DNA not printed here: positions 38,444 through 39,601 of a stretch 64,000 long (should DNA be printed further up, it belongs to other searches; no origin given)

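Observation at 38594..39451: DapF homologue in which both catalytic cysteines are serine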

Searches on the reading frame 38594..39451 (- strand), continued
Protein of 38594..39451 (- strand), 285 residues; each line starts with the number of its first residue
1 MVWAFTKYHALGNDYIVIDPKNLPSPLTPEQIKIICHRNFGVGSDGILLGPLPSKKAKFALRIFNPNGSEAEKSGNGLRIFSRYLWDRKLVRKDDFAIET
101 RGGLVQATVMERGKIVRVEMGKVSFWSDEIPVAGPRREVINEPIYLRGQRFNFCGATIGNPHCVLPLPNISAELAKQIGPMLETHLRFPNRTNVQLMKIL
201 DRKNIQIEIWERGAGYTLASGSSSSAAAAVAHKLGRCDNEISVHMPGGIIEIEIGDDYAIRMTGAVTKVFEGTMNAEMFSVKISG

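Call 45: find_homologous_proteins(query=L047:10001-10843:+, max_evalue=1e-30)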
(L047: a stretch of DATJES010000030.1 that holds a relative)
Query L047:10001-10843:+ (281 aa): 8000 proteins with E <= 1e-30 among 8000 candidates; the best 120 are listed.
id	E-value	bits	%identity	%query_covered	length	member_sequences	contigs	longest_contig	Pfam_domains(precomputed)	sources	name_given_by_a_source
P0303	6.6e-172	589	91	100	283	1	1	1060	PF01678.25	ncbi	-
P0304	1.1e-171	588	91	100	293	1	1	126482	PF01678.25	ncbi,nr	ncbi:MAG TPA: diaminopimelate epimerase [Lacunisphaera sp.]|nr:diaminopimelate epimerase [Lacunispha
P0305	1.1e-169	581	90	100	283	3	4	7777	PF01678.25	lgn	-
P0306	1.3e-163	561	86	100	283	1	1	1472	PF01678.25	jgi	jgi:diaminopimelate epimerase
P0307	9.4e-160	549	85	100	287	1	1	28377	PF01678.25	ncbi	-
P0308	1.8e-159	548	85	100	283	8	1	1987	PF01678.25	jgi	jgi:diaminopimelate epimerase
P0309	2.1e-159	548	84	100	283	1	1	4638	PF01678.25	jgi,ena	-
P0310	5.9e-159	546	85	100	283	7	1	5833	PF01678.25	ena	-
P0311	3.3e-158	544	84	100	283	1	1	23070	PF01678.25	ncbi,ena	-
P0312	5.9e-158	543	85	100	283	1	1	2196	PF01678.25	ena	-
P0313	9.3e-158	542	84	100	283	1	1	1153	PF01678.25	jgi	jgi:diaminopimelate epimerase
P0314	2.3e-157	541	84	100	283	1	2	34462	PF01678.25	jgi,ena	-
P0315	2.8e-157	541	85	100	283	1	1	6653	PF01678.25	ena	-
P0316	3.7e-157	540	84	100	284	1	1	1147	PF01678.25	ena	-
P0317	3.7e-157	540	84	100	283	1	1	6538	PF01678.25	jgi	jgi:diaminopimelate epimerase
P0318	4.6e-157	540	84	100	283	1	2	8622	PF01678.25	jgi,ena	-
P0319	4.8e-157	540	84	100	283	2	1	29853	PF01678.25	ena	-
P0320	1.1e-156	539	84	100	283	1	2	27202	PF01678.25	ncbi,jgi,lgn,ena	-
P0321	1.2e-156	539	84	100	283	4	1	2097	PF01678.25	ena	-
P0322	1.8e-156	538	83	100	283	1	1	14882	PF01678.25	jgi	jgi:diaminopimelate epimerase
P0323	3.4e-156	537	83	100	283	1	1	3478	PF01678.25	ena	-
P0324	5.0e-156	537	84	100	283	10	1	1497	PF01678.25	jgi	jgi:diaminopimelate epimerase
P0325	6.1e-156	536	84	100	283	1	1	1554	PF01678.25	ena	-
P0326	9.2e-156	536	84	100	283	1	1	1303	PF01678.25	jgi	jgi:diaminopimelate epimerase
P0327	1.4e-155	535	82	100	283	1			PF01678.25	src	-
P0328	1.7e-155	535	83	100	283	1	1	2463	PF01678.25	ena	-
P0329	1.7e-155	535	83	100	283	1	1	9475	PF01678.25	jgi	-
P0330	2.0e-155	535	83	99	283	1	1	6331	PF01678.25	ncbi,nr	ncbi:MAG: dapF [Lacunisphaera sp.]|nr:dapF [Lacunisphaera sp.]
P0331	2.4e-155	534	82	100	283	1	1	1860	PF01678.25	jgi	jgi:diaminopimelate epimerase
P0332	2.7e-155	534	84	100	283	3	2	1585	PF01678.25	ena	-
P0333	3.4e-155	534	84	100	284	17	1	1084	PF01678.25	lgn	-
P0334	4.6e-155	533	84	100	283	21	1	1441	PF01678.25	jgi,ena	-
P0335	4.9e-155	533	83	100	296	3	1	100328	PF01678.25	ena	-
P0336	5.2e-155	533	83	100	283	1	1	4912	PF01678.25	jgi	jgi:diaminopimelate epimerase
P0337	8.8e-155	533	83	100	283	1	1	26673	PF01678.25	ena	-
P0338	1.1e-154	532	83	100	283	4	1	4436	PF01678.25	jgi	jgi:diaminopimelate epimerase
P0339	1.1e-154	532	84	100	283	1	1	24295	PF01678.25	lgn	-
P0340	1.1e-154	532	84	100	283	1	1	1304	PF01678.25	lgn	-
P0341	1.4e-154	532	83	99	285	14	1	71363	PF01678.25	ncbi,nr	ncbi:MAG: diaminopimelate epimerase [Opitutae bacterium]|nr:diaminopimelate epimerase [Opitutae bact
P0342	1.5e-154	532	83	100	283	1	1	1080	PF01678.25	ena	-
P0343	2.1e-154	531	84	100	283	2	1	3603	PF01678.25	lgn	-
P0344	2.9e-154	531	83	100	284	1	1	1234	PF01678.25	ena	-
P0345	3.3e-154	531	83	100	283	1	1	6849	PF01678.25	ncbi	-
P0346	3.3e-154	531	82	100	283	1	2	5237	PF01678.25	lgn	-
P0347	4.3e-154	530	83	100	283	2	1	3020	PF01678.25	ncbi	-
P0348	8.6e-154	529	83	100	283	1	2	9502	PF01678.25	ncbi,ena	-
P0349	1.0e-153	529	83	100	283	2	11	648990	PF01678.25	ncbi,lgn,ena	-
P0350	1.3e-153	529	83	100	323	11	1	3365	PF01678.25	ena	-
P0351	1.4e-153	529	83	100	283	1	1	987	PF01678.25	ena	-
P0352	1.6e-153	528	82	100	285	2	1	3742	PF01678.25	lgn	-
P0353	3.0e-153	528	81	100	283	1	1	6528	PF01678.25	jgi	jgi:diaminopimelate epimerase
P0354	4.1e-153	527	82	100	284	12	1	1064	PF01678.25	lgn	-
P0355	4.9e-153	527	83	100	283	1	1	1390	PF01678.25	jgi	-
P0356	5.0e-153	527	82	100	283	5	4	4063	PF01678.25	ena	-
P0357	5.8e-153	527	81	100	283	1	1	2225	PF01678.25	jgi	jgi:diaminopimelate epimerase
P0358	9.3e-153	526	82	100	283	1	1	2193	PF01678.25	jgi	jgi:diaminopimelate epimerase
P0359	1.2e-152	525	81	100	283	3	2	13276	PF01678.25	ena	-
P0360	2.4e-152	525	81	100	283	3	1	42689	PF01678.25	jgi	jgi:diaminopimelate epimerase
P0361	3.2e-152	524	81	100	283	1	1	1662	PF01678.25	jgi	jgi:diaminopimelate epimerase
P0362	3.5e-152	524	82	100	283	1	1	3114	PF01678.25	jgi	jgi:diaminopimelate epimerase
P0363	3.8e-152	524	81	100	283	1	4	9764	PF01678.25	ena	-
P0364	4.8e-152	524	82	100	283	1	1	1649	PF01678.25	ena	-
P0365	6.2e-152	523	81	100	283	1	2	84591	PF01678.25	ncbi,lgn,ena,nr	ncbi:MAG: diaminopimelate epimerase [Lacunisphaera sp.]|nr:diaminopimelate epimerase [Lacunisphaera 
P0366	6.3e-152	523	81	100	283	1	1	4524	PF01678.25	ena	-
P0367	6.5e-152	523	82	100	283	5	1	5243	PF01678.25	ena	-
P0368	6.8e-152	523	82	99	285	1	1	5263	PF01678.25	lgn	-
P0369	8.3e-152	523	83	100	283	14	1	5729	PF01678.25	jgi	jgi:diaminopimelate epimerase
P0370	8.5e-152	523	81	100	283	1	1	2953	PF01678.25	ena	-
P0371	9.3e-152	523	82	100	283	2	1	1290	PF01678.25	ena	-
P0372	9.6e-152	523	82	100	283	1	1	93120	PF01678.25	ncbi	-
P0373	9.8e-152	523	81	100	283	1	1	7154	PF01678.25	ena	-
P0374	1.2e-151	522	83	100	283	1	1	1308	PF01678.25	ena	-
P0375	1.7e-151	522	81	100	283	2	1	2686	PF01678.25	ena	-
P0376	3.0e-151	521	81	100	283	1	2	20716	PF01678.25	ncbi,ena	-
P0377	3.0e-151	521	82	100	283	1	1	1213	PF01678.25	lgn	-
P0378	4.3e-151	520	81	100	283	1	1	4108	PF01678.25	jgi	jgi:diaminopimelate epimerase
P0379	5.0e-151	520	80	100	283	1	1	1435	PF01678.25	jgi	jgi:diaminopimelate epimerase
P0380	5.1e-151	520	81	100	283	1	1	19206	PF01678.25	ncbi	-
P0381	1.9e-150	518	81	100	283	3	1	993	PF01678.25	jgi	-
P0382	2.9e-150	518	82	99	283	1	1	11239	PF01678.25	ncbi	-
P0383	5.2e-150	517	81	100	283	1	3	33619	PF01678.25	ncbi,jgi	jgi:diaminopimelate epimerase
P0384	6.6e-150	517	81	100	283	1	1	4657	PF01678.25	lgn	-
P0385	7.7e-150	516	81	100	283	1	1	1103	PF01678.25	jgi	jgi:diaminopimelate epimerase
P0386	1.2e-149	516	82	100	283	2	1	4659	PF01678.25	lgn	-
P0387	1.8e-149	515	82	100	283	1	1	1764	PF01678.25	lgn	-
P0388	1.9e-149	515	81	100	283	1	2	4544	PF01678.25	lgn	-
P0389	2.1e-149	515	80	100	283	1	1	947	PF01678.25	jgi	jgi:diaminopimelate epimerase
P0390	2.4e-149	515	81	100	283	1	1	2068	PF01678.25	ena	-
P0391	2.5e-149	515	81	100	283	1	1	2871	PF01678.25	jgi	jgi:diaminopimelate epimerase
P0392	2.5e-149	515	81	100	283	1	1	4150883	PF01678.25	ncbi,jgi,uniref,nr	ncbi:diaminopimelate epimerase [Opitutus sp. GAS368]|jgi:diaminopimelate epimerase|uniref:diaminopim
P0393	2.8e-149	515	81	100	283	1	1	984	PF01678.25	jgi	jgi:diaminopimelate epimerase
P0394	2.8e-149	514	81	100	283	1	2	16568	PF01678.25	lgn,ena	-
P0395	3.2e-149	514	81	100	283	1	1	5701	PF01678.25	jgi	jgi:diaminopimelate epimerase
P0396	4.1e-149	514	81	99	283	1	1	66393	PF01678.25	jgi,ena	-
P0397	4.8e-149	514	81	100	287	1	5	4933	PF01678.25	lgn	-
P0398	5.2e-149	514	81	100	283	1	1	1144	PF01678.25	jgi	jgi:diaminopimelate epimerase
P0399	6.9e-149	513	81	100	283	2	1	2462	PF01678.25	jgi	jgi:diaminopimelate epimerase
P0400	7.1e-149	513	81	100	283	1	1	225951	PF01678.25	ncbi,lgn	-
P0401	8.4e-149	513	82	100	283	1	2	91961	PF01678.25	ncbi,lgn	-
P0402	8.4e-149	513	80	100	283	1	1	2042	PF01678.25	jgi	jgi:diaminopimelate epimerase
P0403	1.0e-148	513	80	100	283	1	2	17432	PF01678.25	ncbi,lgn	-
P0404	1.1e-148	513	80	100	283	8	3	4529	PF01678.25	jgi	jgi:diaminopimelate epimerase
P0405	1.1e-148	513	80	100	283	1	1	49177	PF01678.25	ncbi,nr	ncbi:MAG: diaminopimelate epimerase [Opitutaceae bacterium]|nr:diaminopimelate epimerase [Opitutacea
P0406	1.3e-148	512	80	100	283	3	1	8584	PF01678.25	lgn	-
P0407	1.4e-148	512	81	100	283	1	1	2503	PF01678.25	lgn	-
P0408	1.9e-148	512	81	100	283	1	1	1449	PF01678.25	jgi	jgi:diaminopimelate epimerase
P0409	2.0e-148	512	80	100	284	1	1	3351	PF01678.25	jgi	jgi:diaminopimelate epimerase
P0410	2.2e-148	512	80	100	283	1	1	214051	PF01678.25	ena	-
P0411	2.4e-148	511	79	100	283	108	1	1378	PF01678.25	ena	-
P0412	2.5e-148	511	81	100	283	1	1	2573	PF01678.25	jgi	jgi:diaminopimelate epimerase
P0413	3.3e-148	511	79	100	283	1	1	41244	PF01678.25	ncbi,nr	ncbi:MAG: diaminopimelate epimerase [Opitutae bacterium]|nr:diaminopimelate epimerase [Opitutae bact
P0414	3.6e-148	511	81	100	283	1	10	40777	PF01678.25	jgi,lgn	-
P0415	3.7e-148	511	78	100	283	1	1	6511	PF01678.25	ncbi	-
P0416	3.7e-148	511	80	100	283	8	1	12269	PF01678.25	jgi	jgi:diaminopimelate epimerase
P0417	4.0e-148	511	79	100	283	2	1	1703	PF01678.25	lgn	-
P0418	5.7e-148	510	81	100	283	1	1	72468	PF01678.25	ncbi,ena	-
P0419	8.1e-148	510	80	100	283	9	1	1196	PF01678.25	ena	-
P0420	9.1e-148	510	80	100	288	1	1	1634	PF01678.25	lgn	-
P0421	9.6e-148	509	80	100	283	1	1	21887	PF01678.25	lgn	-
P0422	1.5e-147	509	77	100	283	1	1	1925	PF01678.25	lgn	-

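Call 50: search_protein_families(library=ncbifam, proteins=[L030:10852-12081:+, L030:12131-13453:+, L080:10876-12102:+, L080:12161-13474:+, L078:10840-11538:+, L078:11560-12465:+, L044:5979-6926:+], max_evalue=1e-10)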
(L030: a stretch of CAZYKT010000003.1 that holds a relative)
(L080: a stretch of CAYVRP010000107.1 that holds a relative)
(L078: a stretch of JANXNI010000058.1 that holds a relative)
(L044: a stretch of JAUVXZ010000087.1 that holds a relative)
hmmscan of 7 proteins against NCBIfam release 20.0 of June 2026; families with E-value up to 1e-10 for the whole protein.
L030:10852-12081:+ (410 aa): 46 families (the best 25 are shown)
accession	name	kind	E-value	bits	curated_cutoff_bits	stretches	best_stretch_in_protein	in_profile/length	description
TIGR03542.1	DAPAT_plant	equivalog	6.7e-164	545.6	364.7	1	3-406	2-401/402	LL-diaminopimelate aminotransferase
NF006756.0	PRK09276.1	subfamily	6.7e-56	189.9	507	1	14-405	13-384/387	LL-diaminopimelate aminotransferase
TIGR03540.1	DapC_direct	equivalog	1.4e-55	188.8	593.25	1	14-404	11-381/383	LL-diaminopimelate aminotransferase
NF041364.1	GntC_guanitoxin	equivalog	3.7e-42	144.5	415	1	41-395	5-345/356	guanitoxin biosynthesis PLP-dependent (S)-gamma-hydroxy-L-arginine cyclodehydratase GntC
NF005977.0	PRK08068.1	subfamily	1.1e-41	143.4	494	1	22-404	22-384/391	transaminase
NF006604.0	PRK09148.1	equivalog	2.3e-38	132.2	648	1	14-407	13-389/406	LL-diaminopimelate aminotransferase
NF005815.0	PRK07681.1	equivalog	4.3e-38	131.4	545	1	16-406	16-385/399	LL-diaminopimelate aminotransferase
NF004611.0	PRK05942.1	equivalog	2.1e-37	129.1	628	1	28-404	29-387/394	aspartate aminotransferase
NF006387.0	PRK08636.1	equivalog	3.1e-33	115.4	675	1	15-408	16-399/403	LL-diaminopimelate aminotransferase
NF006033.0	PRK08175.1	equivalog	7.5e-33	114.1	647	1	15-408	19-395/407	alanine transaminase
NF005613.0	PRK07366.1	equivalog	6.8e-32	110.9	486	1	29-406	25-387/391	LL-diaminopimelate aminotransferase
NF005601.0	PRK07337.1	equivalog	1.5e-29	103.3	496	1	18-405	21-390/394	pyridoxal phosphate-dependent aminotransferase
NF005588.0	PRK07309.1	equivalog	8.4e-29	100.6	576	1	64-405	58-384/391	pyridoxal phosphate-dependent aminotransferase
NF006229.0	PRK08361.1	equivalog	2.4e-28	99.3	624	1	34-407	33-388/391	aspartate aminotransferase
NF004770.0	PRK06108.1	subfamily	4.3e-28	98.2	422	1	34-407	36-392/396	pyridoxal phosphate-dependent aminotransferase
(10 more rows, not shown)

L030:12131-13453:+ (441 aa): 4 families
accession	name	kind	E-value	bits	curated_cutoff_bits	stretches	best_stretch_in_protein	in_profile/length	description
TIGR01048.1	lysA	equivalog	4.7e-76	256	297.9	1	15-432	17-416/417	diaminopimelate decarboxylase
NF006515.0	PRK08961.1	equivalog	3.6e-49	167.5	802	1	15-410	495-859/861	bifunctional aspartate kinase/diaminopimelate decarboxylase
TIGR03099.1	dCO2ase_PEP1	hypoth_equivalog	2.3e-35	122.4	478.45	1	20-410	21-398/398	pyridoxal-dependent decarboxylase, exosortase A system-associated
NF052544.1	OrLyDeCDokD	equivalog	1e-16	60.7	700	1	19-431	38-458/461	ornithine/lysine decarboxylase DokD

L080:10876-12102:+ (409 aa): 50 families (the best 25 are shown)
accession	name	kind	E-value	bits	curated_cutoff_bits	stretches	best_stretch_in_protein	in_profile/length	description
TIGR03542.1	DAPAT_plant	equivalog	1.6e-165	550.9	364.7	1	3-404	2-399/402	LL-diaminopimelate aminotransferase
NF006756.0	PRK09276.1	subfamily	1e-57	195.8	507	1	14-404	13-383/387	LL-diaminopimelate aminotransferase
TIGR03540.1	DapC_direct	equivalog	6.4e-55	186.6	593.25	1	14-404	11-381/383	LL-diaminopimelate aminotransferase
NF041364.1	GntC_guanitoxin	equivalog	1e-40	139.7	415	1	39-403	3-353/356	guanitoxin biosynthesis PLP-dependent (S)-gamma-hydroxy-L-arginine cyclodehydratase GntC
NF005977.0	PRK08068.1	subfamily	4.7e-40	138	494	1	30-404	28-384/391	transaminase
NF004611.0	PRK05942.1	equivalog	1.4e-35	123.1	628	1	31-404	32-387/394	aspartate aminotransferase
NF005815.0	PRK07681.1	equivalog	3.5e-35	121.8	545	1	16-405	16-384/399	LL-diaminopimelate aminotransferase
NF006604.0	PRK09148.1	equivalog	6.7e-33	114.2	648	1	15-405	14-387/406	LL-diaminopimelate aminotransferase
NF004770.0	PRK06108.1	subfamily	3e-32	111.9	422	1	42-406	44-391/396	pyridoxal phosphate-dependent aminotransferase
NF006033.0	PRK08175.1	equivalog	6.7e-31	107.6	647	1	32-407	34-394/407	alanine transaminase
NF005613.0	PRK07366.1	equivalog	1.1e-30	107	486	1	23-405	20-386/391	LL-diaminopimelate aminotransferase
NF005601.0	PRK07337.1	equivalog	1e-28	100.5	496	1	18-404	21-389/394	pyridoxal phosphate-dependent aminotransferase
NF004937.0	PRK06290.1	equivalog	2.3e-28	99.1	585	1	14-359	24-349/410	LL-diaminopimelate aminotransferase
TIGR03539.1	DapC_actino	equivalog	1.6e-26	93.3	355.65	1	23-403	11-356/357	succinyldiaminopimelate transaminase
NF005816.0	PRK07682.1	equivalog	2e-26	92.5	620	1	68-403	58-379/390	aminotransferase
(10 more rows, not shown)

L080:12161-13474:+ (438 aa): 4 families
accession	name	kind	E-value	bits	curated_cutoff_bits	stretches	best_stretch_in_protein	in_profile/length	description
TIGR01048.1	lysA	equivalog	7.3e-70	235.6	297.9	1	10-433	12-416/417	diaminopimelate decarboxylase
NF006515.0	PRK08961.1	equivalog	7.5e-51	173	802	1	21-411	501-859/861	bifunctional aspartate kinase/diaminopimelate decarboxylase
TIGR03099.1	dCO2ase_PEP1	hypoth_equivalog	2.2e-37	129.1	478.45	1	11-411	12-398/398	pyridoxal-dependent decarboxylase, exosortase A system-associated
NF052544.1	OrLyDeCDokD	equivalog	2e-17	63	700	1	13-431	32-457/461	ornithine/lysine decarboxylase DokD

L078:10840-11538:+ (233 aa): 1 family
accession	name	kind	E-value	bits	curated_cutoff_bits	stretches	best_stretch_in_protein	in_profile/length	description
NF008203.0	PRK10963.1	equivalog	6.6e-18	64.9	254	1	11-226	12-230/234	hypothetical protein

L078:11560-12465:+ (302 aa): 10 families
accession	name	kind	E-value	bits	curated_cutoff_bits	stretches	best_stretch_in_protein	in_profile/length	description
TIGR02224.1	recomb_XerC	equivalog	3.6e-89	299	335.15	1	13-297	5-295/295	tyrosine recombinase XerC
NF001399.0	PRK00283.1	subfamily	6.6e-71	239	279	1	7-295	8-299/300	tyrosine recombinase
TIGR02225.1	recomb_XerD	equivalog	6.8e-71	238.9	329.6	1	14-295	6-290/290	site-specific tyrosine recombinase XerD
NF040815.2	recomb_XerA_Arch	equivalog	2.7e-54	184.5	220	1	10-288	2-263/263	site-specific tyrosine recombinase/integron integrase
NF002331.0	PRK01287.1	subfamily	1.1e-42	146.3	371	1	58-299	90-332/365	site-specific tyrosine recombinase XerC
TIGR02249.1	integrase_gron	subfamily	5e-37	127.9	265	2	216-287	237-308/315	integron integrase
NF003462.0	PRK05084.1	equivalog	1.3e-23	83.3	267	1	131-290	194-355/360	tyrosine recombinase XerS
NF007371.0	PRK09871.1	subfamily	5.9e-20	71.7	222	1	127-293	21-188/198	tyrosine-type DNA invertase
NF011946.0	PRK15417.1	equivalog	4.5e-19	68.8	435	1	220-279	256-315/337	integron integrase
NF007370.0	PRK09870.1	subfamily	4.5e-13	49.3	221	1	107-297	10-197/200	tyrosine-type DNA invertase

L044:5979-6926:+ (316 aa): 1 family
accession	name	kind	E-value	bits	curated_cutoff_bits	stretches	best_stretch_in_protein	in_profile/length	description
TIGR00674.1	dapA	equivalog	1.2e-15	57.2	206.15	1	10-304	2-277/286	4-hydroxy-tetrahydrodipicolinate synthase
